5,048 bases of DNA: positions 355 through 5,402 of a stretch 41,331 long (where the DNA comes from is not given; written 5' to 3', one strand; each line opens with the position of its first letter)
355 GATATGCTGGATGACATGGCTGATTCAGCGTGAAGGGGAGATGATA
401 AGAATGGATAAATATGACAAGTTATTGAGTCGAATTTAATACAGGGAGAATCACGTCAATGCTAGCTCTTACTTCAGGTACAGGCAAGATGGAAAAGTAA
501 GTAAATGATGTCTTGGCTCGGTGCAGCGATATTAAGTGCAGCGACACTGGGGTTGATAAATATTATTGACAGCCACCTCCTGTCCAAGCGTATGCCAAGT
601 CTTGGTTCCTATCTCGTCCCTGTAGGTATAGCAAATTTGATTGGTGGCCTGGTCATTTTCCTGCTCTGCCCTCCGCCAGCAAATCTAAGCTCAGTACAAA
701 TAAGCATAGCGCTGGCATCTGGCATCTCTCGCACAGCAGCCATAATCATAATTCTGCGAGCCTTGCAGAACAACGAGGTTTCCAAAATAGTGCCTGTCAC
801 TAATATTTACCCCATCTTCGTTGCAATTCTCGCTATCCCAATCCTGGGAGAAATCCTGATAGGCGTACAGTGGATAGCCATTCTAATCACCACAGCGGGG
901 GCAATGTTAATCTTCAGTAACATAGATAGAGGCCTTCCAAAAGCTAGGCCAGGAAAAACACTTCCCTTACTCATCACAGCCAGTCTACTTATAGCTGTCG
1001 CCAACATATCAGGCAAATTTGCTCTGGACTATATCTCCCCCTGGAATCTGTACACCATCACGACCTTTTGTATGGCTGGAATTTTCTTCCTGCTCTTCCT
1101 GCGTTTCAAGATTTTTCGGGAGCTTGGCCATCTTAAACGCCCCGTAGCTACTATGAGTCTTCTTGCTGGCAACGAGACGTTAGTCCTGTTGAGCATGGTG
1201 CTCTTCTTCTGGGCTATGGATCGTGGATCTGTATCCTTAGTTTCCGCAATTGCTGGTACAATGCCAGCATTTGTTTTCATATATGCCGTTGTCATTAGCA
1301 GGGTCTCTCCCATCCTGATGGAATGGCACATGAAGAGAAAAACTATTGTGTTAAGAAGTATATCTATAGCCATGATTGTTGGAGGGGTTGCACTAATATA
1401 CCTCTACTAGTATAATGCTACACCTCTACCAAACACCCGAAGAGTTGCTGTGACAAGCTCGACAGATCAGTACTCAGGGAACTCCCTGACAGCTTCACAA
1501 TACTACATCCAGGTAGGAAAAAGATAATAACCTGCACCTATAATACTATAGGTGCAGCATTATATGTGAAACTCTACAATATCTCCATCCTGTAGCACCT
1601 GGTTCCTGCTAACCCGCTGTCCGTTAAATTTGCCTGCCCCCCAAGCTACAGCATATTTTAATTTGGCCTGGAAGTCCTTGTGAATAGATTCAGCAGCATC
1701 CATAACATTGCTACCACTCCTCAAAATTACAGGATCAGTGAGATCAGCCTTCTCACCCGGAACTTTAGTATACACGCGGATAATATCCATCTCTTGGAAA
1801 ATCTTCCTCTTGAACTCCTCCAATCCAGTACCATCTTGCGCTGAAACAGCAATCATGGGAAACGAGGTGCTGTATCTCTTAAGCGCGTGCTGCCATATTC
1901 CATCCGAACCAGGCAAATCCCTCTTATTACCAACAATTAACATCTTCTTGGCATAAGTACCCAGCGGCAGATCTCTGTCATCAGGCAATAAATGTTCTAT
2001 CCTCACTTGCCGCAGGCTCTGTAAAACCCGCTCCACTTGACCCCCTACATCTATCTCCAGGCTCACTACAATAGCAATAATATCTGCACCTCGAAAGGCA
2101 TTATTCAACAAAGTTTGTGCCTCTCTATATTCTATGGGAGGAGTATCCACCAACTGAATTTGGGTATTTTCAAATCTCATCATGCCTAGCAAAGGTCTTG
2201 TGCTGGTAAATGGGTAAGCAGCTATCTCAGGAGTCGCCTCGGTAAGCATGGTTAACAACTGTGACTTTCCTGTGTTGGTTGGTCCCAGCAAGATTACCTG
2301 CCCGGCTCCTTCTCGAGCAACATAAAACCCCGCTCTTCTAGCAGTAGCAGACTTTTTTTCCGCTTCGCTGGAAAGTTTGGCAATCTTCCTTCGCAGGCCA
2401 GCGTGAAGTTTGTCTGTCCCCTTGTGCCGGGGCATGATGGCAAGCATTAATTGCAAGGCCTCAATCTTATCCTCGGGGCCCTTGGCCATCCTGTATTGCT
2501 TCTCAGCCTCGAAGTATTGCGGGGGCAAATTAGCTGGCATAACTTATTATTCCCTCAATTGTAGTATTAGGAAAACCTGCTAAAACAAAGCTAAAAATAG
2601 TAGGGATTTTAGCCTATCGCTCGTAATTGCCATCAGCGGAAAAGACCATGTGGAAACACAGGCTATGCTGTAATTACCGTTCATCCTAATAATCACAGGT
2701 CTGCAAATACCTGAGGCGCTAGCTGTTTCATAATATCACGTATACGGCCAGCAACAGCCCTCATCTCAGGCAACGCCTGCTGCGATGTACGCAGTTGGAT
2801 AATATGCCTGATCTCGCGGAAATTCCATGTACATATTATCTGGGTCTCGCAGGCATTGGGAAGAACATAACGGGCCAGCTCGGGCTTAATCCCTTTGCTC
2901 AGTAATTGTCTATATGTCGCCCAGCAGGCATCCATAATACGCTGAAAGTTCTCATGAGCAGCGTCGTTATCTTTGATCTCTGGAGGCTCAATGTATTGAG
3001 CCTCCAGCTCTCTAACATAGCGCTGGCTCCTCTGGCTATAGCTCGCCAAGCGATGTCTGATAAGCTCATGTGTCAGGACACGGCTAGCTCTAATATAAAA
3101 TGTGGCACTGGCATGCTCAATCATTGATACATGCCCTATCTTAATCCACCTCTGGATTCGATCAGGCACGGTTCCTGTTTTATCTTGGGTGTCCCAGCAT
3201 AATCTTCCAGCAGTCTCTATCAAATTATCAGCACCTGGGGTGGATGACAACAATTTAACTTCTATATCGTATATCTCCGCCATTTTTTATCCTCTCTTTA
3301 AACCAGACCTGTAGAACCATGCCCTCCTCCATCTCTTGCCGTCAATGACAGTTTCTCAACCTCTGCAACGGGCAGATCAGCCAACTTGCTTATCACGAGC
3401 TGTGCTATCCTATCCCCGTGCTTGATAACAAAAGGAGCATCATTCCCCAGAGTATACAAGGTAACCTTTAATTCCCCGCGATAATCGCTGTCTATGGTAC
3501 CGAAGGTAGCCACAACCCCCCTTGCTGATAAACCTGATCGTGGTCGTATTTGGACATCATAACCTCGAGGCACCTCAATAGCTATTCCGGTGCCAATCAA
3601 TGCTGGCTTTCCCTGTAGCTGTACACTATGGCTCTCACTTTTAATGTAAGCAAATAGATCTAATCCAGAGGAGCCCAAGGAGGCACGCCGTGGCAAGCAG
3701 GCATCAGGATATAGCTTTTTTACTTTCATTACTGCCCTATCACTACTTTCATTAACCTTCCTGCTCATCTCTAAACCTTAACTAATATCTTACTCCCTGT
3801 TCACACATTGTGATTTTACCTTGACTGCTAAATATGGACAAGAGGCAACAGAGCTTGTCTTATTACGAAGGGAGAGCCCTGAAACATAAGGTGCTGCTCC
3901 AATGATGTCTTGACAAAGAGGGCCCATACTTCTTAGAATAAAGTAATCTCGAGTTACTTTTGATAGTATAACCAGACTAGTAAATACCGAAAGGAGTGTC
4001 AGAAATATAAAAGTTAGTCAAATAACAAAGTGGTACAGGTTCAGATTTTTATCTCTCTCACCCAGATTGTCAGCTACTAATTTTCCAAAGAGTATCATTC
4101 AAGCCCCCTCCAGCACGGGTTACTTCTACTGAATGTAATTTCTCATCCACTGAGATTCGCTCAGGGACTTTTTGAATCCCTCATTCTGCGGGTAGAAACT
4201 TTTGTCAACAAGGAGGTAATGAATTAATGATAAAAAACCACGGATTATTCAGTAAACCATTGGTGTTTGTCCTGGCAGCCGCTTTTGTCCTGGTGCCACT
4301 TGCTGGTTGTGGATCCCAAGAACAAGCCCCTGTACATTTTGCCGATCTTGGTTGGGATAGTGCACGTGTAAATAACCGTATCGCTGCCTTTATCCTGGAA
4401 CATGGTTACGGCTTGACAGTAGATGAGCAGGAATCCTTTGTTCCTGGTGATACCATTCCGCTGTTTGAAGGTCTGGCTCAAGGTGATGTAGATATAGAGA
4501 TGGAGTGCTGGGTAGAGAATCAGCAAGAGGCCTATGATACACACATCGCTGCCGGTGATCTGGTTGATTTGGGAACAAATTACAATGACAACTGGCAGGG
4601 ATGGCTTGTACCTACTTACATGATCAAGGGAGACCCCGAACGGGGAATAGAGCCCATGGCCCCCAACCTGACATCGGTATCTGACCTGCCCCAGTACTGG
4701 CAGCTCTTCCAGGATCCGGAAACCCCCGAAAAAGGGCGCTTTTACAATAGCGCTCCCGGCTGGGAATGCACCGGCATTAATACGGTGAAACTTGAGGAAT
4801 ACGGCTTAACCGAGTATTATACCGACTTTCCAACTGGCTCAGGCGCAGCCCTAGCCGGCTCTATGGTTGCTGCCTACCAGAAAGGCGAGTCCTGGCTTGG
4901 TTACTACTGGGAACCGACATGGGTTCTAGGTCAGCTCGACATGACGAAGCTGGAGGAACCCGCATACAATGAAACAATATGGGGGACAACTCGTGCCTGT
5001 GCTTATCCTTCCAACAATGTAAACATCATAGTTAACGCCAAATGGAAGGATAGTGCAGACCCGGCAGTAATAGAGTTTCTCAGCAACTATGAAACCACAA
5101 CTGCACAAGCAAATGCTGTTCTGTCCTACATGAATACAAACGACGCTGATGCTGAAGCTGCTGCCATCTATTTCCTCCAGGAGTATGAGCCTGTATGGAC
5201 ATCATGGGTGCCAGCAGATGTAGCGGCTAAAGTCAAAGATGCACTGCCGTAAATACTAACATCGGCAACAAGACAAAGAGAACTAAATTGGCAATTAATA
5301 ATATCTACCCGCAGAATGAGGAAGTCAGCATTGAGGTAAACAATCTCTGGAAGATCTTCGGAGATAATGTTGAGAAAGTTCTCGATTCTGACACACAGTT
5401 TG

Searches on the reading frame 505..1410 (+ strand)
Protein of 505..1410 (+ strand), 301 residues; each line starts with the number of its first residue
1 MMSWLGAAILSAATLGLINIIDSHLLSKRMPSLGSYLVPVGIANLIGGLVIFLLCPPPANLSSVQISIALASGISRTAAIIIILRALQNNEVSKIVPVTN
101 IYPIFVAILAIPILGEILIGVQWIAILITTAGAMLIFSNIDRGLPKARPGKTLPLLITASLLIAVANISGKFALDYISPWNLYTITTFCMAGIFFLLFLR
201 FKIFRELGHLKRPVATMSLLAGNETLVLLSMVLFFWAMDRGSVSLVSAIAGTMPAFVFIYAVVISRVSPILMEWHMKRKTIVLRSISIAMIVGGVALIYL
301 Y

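Call 41: find_encoding_contigs(protein=window:505-1410:+, flank=10000, max_places=4)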
Protein window:505-1410:+ (301 aa): 2 contigs read that carry it; 2 places shown.
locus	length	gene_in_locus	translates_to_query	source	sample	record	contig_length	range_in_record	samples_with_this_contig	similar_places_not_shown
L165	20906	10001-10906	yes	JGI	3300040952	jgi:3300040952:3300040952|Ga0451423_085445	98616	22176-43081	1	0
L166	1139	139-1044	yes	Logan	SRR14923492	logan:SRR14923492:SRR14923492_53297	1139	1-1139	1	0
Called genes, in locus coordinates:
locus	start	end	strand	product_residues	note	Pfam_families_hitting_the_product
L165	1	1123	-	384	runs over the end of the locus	PF01546:Peptidase_M20, PF07687:M20_dimer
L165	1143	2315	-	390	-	PF13167:GTP-bdg_N, PF16360:GTP-bdg_M, PF03193:RsgA_GTPase (faint), PF00009:GTP_EFTU (faint), PF01926:MMR_HSR1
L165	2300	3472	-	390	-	PF00155:Aminotran_1_2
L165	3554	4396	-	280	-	PF01678:DAP_epimerase, PF02567:PhzC-PhzF (weak), PF26317:CntK_N, PF01678:DAP_epimerase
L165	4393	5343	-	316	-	PF01745:IPT (weak), PF01715:IPPT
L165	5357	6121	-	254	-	PF00121:TIM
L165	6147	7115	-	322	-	PF00162:PGK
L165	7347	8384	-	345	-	PF00348:polyprenyl_synt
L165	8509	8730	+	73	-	-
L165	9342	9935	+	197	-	-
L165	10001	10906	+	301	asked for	PF00892:EamA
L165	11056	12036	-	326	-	PF01926:MMR_HSR1, PF02421:FeoB_N (weak), PF02824:TGS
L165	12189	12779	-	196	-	PF02511:Thy1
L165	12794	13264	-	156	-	PF22769:DCD (weak), PF00692:dUTPase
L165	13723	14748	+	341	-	PF04069:OpuAC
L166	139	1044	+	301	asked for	PF00892:EamA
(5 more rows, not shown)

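Call 91: search_protein_families(library=pfam, proteins=[window:505-1410:+], max_evalue=0.00001)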
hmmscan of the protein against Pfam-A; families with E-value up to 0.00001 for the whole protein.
window:505-1410:+ (301 aa): 1 family
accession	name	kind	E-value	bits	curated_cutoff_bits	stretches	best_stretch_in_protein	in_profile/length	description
PF00892.27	EamA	-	4.8e-18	66.2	28.2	2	3-137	2-134/135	EamA-like transporter family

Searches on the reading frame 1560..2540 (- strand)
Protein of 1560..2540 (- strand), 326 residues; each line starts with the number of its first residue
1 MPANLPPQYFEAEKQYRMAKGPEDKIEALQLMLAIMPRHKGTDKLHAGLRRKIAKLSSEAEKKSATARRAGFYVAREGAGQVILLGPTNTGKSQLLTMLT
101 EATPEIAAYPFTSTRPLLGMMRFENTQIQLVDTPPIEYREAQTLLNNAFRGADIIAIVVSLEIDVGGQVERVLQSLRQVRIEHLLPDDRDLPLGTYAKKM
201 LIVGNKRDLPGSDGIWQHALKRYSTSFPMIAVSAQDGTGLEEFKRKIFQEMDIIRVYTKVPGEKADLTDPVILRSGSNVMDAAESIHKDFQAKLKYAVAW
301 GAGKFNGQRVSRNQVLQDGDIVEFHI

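Call 91: search_protein_families(library=pfam, proteins=[window:1560-2540:-], max_evalue=0.00001)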
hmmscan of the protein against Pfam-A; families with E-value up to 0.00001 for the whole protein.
window:1560-2540:- (326 aa): 3 families
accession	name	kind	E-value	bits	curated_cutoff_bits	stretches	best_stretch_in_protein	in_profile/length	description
PF02824.27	TGS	-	1.6e-14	54.1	22.2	1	254-324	1-58/60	TGS domain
PF01926.29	MMR_HSR1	-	2e-13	50.9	21.9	1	81-175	1-95/113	50S ribosome-binding GTPase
PF02421.24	FeoB_N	-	4.7e-07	29.9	27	1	81-136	2-57/156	Ferrous iron transport protein B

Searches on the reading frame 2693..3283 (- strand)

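Call 91: search_protein_families(library=pfam, proteins=[window:2693-3283:-], max_evalue=0.00001)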
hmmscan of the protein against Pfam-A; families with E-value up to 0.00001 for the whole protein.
window:2693-3283:- (196 aa): 1 family
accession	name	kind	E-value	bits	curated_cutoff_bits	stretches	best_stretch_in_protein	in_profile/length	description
PF02511.20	Thy1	-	1e-59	202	24.8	1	10-191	1-191/191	Thymidylate synthase complementing protein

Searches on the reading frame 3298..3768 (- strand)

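Call 91: search_protein_families(library=pfam, proteins=[window:3298-3768:-], max_evalue=0.00001)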
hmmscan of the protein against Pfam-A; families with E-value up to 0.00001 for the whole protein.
window:3298-3768:- (156 aa): 2 families
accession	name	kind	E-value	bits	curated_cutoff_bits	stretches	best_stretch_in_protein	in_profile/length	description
PF00692.24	dUTPase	-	8.7e-24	84.2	22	1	25-154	5-129/129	dUTPase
PF22769.1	DCD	-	1.4e-06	28.9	27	1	51-128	74-152/153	dCTP deaminase-like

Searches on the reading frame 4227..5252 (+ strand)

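Call 7: search_protein_families(library=pfam, proteins=[window:4227-5252:+], max_evalue=0.00001)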
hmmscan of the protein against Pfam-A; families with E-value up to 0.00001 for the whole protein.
window:4227-5252:+ (341 aa): 1 family
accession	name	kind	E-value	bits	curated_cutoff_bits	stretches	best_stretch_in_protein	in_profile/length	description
PF04069.17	OpuAC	-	3.4e-51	174.8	21.2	1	35-319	2-257/257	Substrate binding domain of ABC-type glycine betaine transport system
